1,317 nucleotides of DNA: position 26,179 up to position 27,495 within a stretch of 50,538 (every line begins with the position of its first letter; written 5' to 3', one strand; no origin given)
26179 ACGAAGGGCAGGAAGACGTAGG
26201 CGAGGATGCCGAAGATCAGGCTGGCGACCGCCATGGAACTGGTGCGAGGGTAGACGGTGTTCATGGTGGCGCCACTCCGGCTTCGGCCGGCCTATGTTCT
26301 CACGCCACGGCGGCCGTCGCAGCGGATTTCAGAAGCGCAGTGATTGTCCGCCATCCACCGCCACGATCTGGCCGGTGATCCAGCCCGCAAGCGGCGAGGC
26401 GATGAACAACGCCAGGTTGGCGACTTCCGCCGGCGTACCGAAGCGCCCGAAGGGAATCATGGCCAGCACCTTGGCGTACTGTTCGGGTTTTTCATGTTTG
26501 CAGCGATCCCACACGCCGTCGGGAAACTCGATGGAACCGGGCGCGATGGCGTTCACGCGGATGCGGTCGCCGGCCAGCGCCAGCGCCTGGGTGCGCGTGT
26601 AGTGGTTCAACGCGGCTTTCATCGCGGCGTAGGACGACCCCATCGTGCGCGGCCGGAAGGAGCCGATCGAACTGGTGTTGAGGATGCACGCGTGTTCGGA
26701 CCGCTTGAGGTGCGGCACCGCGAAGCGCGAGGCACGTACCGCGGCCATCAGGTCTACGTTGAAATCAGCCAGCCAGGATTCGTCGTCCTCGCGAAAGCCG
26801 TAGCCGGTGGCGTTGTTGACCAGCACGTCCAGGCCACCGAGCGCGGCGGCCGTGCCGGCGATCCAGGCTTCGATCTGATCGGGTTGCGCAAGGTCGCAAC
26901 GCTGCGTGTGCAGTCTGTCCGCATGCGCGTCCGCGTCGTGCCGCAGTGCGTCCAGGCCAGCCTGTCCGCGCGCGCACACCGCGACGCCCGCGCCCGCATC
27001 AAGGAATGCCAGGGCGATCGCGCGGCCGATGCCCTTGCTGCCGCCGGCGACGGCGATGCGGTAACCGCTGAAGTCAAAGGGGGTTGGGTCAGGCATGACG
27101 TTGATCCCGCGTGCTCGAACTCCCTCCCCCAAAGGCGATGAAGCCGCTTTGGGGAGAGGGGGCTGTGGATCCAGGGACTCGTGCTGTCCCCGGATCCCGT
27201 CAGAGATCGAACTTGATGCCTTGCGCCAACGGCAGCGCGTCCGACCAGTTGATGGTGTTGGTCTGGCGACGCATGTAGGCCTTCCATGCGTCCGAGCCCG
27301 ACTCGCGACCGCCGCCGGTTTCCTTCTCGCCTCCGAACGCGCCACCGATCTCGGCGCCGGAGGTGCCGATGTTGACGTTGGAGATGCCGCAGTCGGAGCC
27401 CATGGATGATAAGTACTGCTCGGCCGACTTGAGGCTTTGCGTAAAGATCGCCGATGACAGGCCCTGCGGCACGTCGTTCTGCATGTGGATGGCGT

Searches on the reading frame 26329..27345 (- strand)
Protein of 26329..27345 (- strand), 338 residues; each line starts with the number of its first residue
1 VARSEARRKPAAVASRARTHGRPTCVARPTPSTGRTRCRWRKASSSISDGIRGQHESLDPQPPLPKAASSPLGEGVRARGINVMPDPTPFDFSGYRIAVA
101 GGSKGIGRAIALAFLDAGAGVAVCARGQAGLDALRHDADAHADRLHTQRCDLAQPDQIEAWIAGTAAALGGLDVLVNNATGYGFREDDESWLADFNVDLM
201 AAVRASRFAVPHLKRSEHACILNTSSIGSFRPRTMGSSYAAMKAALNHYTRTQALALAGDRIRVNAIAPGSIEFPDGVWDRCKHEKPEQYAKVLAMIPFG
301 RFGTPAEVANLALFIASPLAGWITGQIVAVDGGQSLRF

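Call 7: search_protein_families(library=ncbifam, proteins=[window:26329-27345:-], max_evalue=0.0001)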
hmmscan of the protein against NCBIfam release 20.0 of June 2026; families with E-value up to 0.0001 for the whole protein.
window:26329-27345:- (338 aa): 220 families (the best 25 are shown)
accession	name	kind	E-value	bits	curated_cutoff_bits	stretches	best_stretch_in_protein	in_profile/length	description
NF005559.1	PRK07231.1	subfamily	1.3e-52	178.8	215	1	93-335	3-248/249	glucose 1-dehydrogenase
NF009466.0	PRK12826.1-2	subfamily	4.6e-51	173.7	222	1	96-335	5-245/248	3-oxoacyl-ACP reductase FabG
NF009468.0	PRK12826.1-4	equivalog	6e-50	170.3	318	1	91-336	4-249/256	SDR family oxidoreductase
NF004791.0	PRK06138.1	equivalog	2.9e-45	154.5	312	1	98-335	9-250/252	SDR family oxidoreductase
NF005095.0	PRK06523.1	subfamily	1.3e-44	152.7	231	1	91-334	7-257/261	oxidoreductase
NF005893.0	PRK07856.1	equivalog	1.8e-44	151.9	255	1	89-333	4-240/255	SDR family oxidoreductase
NF052558.1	MBtsdlDhBudC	equivalog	1.6e-43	149.1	270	1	93-335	2-242/250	meso-2,3-butanediol dehydrogenase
NF005873.0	PRK07814.1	equivalog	9.6e-42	143.2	346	1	98-333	14-250/263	SDR family oxidoreductase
NF006693.0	PRK09242.1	equivalog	1.2e-41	142.5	328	1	94-334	10-253/258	SDR family oxidoreductase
NF006121.0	PRK08265.1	subfamily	2e-41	142.3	294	1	98-335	11-246/263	short chain dehydrogenase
NF004198.0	PRK05653.1-3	equivalog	6.7e-41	140.4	296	1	95-335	8-247/248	3-oxoacyl-ACP reductase FabG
NF004773.0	PRK06113.1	equivalog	1.2e-40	139.6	367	1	94-333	11-249/255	7-alpha-hydroxysteroid dehydrogenase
NF005752.0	PRK07576.1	subfamily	1e-39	136.5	321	1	88-336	3-252/271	SDR family oxidoreductase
NF005468.0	PRK07062.1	equivalog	2.7e-39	135.3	266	1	93-335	7-262/265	SDR family oxidoreductase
TIGR01830.1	3oxo_ACP_reduc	equivalog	4.3e-39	134.6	297.75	1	99-333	3-237/239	3-oxoacyl-[acyl-carrier-protein] reductase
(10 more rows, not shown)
